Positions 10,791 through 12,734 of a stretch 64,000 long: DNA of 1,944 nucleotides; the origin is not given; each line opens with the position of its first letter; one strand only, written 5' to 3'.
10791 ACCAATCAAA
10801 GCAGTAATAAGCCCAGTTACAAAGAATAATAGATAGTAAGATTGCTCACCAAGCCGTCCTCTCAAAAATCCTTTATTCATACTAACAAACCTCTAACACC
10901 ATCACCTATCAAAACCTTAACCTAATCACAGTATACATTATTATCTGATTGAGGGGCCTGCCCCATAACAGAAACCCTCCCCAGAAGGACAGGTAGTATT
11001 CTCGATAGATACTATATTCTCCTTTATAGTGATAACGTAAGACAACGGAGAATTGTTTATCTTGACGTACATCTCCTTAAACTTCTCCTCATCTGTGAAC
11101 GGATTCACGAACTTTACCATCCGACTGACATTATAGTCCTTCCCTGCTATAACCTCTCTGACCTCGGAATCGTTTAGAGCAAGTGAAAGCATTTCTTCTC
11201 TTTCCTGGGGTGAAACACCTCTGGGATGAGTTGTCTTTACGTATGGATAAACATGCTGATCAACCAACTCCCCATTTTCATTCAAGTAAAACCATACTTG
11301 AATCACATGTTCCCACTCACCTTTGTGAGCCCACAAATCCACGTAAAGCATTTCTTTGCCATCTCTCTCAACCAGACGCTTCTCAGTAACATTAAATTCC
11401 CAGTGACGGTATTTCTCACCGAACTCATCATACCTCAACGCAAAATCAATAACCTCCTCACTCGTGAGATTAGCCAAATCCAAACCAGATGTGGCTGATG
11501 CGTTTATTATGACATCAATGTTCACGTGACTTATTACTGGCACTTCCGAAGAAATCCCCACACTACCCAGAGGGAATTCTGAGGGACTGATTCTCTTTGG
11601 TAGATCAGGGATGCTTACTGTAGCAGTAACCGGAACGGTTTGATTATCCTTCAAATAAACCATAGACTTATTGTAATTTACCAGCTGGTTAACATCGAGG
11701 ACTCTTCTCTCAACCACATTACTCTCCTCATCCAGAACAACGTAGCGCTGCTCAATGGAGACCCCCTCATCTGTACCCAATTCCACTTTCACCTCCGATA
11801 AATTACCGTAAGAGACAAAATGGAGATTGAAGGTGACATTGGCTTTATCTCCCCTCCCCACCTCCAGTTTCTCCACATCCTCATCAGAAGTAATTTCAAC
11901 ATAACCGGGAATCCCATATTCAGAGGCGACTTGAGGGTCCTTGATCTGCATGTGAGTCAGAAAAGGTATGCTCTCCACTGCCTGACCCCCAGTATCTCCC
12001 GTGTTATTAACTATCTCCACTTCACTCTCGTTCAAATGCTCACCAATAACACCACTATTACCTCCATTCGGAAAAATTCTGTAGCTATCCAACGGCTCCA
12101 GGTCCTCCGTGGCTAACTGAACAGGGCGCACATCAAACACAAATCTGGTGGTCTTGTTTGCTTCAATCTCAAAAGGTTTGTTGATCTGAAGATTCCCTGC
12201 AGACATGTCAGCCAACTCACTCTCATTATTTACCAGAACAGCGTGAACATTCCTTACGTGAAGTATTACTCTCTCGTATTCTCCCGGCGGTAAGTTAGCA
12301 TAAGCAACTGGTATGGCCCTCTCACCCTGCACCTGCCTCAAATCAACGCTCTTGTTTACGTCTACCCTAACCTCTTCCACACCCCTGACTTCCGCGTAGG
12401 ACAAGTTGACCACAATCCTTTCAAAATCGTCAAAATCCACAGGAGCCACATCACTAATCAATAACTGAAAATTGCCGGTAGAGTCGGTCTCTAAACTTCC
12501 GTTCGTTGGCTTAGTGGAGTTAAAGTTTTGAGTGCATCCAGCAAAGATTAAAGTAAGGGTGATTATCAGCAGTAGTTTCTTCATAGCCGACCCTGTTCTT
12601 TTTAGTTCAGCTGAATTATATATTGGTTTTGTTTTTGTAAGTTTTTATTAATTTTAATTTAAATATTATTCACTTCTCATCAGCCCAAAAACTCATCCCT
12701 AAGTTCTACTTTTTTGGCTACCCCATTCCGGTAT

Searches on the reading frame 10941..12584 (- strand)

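Call 86: search_protein_families(library=pfam, proteins=[window:10941-12584:-], max_evalue=0.001)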
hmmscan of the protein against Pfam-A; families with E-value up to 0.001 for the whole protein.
window:10941-12584:- (547 aa): 1 family
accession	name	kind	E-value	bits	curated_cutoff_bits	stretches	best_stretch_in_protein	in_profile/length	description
PF14321.11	DUF4382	-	6.1e-10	39.9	25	1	36-152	1-117/136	Domain of unknown function (DUF4382)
